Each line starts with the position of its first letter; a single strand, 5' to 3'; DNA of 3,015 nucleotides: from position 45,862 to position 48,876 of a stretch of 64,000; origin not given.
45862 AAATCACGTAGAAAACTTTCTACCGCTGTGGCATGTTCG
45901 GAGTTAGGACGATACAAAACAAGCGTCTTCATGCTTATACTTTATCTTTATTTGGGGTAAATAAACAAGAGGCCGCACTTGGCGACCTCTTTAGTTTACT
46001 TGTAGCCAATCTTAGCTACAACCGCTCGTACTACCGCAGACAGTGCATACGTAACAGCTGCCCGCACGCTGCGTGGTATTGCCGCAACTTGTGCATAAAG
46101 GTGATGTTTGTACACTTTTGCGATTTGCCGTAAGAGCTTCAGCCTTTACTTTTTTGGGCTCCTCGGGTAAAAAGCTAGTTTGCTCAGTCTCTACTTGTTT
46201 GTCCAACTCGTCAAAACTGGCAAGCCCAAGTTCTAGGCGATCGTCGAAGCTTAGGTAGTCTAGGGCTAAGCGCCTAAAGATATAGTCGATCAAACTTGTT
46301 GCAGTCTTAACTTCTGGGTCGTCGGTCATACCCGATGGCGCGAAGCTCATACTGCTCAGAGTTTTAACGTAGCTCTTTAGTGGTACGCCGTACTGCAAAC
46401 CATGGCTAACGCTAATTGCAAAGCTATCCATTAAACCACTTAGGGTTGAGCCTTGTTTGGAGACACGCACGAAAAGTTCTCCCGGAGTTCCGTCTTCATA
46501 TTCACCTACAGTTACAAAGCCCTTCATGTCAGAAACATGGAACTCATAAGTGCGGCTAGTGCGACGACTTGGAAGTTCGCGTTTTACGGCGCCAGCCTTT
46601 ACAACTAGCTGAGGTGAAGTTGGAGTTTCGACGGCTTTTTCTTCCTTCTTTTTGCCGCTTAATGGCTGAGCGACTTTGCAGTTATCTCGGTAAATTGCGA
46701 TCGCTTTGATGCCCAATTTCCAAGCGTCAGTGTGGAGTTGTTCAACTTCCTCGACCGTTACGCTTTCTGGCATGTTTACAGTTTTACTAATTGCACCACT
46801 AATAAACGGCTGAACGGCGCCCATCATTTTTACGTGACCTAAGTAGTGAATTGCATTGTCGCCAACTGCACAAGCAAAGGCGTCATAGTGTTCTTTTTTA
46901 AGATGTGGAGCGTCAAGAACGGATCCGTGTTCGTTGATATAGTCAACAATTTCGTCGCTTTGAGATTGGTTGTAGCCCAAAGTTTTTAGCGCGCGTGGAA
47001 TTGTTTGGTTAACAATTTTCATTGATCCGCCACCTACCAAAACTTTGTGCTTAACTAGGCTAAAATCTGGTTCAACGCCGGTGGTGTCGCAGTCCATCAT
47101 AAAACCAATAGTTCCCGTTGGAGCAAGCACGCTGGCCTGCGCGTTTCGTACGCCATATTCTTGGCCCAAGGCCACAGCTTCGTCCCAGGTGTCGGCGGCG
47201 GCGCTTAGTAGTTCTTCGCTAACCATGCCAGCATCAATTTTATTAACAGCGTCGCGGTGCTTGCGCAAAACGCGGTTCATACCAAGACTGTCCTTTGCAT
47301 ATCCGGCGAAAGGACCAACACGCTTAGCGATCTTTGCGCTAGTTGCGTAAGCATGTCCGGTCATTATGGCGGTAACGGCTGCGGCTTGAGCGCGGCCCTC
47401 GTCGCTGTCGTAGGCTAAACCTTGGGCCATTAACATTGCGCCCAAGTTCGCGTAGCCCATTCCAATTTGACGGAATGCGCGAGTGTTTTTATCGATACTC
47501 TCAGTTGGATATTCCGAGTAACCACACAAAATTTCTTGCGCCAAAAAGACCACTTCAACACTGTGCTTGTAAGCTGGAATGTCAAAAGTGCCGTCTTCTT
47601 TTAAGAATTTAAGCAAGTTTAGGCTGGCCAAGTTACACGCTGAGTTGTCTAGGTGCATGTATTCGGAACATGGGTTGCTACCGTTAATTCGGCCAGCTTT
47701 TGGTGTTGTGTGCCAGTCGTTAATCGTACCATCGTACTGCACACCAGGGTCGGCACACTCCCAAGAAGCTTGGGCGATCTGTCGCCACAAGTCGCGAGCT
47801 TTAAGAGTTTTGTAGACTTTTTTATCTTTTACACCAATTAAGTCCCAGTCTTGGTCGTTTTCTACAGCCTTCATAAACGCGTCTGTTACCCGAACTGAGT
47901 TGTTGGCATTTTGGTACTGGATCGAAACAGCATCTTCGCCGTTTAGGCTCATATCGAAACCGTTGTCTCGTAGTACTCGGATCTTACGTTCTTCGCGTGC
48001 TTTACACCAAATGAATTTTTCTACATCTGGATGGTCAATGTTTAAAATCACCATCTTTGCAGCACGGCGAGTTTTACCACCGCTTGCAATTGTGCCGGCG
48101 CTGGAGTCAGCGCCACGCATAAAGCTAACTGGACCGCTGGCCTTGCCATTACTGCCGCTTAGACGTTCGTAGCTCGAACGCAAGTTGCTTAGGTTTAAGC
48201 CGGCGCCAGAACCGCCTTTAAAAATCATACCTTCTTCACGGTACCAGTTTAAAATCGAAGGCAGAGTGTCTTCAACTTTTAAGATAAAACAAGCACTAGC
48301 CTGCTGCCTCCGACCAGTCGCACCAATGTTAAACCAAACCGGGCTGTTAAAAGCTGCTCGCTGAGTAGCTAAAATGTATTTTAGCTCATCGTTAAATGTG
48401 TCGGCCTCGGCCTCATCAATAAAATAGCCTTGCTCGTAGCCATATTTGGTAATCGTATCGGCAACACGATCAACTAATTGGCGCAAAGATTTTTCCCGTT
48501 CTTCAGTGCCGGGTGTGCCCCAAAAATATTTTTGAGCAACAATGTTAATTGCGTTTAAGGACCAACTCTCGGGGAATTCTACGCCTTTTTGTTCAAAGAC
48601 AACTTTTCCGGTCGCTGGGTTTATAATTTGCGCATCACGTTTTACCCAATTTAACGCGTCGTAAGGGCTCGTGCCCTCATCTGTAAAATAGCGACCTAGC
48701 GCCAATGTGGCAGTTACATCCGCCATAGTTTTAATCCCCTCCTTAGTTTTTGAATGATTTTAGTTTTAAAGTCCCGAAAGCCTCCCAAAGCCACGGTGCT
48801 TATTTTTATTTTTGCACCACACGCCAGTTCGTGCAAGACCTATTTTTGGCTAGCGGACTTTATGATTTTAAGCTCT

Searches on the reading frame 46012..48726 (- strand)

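Call 11: search_protein_families(library=ncbifam, proteins=[window:46012-48726:-])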
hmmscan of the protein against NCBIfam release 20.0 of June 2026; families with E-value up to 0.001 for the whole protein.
window:46012-48726:- (904 aa): 21 families
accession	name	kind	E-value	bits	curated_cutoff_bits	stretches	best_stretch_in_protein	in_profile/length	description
NF005122.0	PRK06556.1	equivalog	0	1354.2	859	2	6-863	22-891/960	vitamin B12-dependent ribonucleotide reductase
NF005736.0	PRK07562.1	equivalog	1.2e-261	871.1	1737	5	257-607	380-746/1222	vitamin B12-dependent ribonucleotide reductase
TIGR02504.1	NrdJ_Z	equivalog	7.2e-180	599.5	399.95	1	63-689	5-606/606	adenosylcobalamin-dependent ribonucleoside-diphosphate reductase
NF006417.0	PRK08665.1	equivalog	1.8e-128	429.9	961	1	56-900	13-756/759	vitamin B12-dependent ribonucleotide reductase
NF005010.0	PRK06406.1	subfamily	9.2e-83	278.8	1125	2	108-477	216-559/771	vitamin B12-dependent ribonucleotide reductase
TIGR02506.1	NrdE_NrdA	equivalog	3.2e-73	247.2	341.05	1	109-675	44-609/616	ribonucleoside-diphosphate reductase subunit alpha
NF006207.0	PRK08332.1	equivalog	7e-59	199.2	2400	2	331-696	1222-1569/1684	vitamin B12-dependent ribonucleotide reductase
NF006577.0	PRK09102.1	equivalog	4.7e-52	177.1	620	2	109-476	59-413/604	ribonucleoside-diphosphate reductase subunit alpha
NF005991.0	PRK08115.1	equivalog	8.4e-48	163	854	2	291-703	417-791/858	vitamin B12-dependent ribonucleotide reductase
NF005401.0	PRK06948.1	subfamily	1.1e-46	159.7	906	1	172-693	121-594/604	ribonucleotide reductase-like protein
NF005544.0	PRK07207.1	equivalog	2e-39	135.2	965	1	114-682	344-911/965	ribonucleoside-diphosphate reductase subunit alpha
NF005101.0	PRK06539.1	equivalog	1.4e-37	129.1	988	2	303-676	391-755/822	ribonucleoside-diphosphate reductase subunit alpha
TIGR04170.1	RNR_1b_NrdE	exception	1e-35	123.2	750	1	105-553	128-588/698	class 1b ribonucleoside-diphosphate reductase subunit alpha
NF009029.0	PRK12365.1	equivalog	4.8e-33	114.2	1350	1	115-675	428-987/1046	ribonucleoside-diphosphate reductase subunit alpha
NF006279.0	PRK08447.1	equivalog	4e-24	85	1082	2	107-357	179-430/789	ribonucleoside-diphosphate reductase subunit alpha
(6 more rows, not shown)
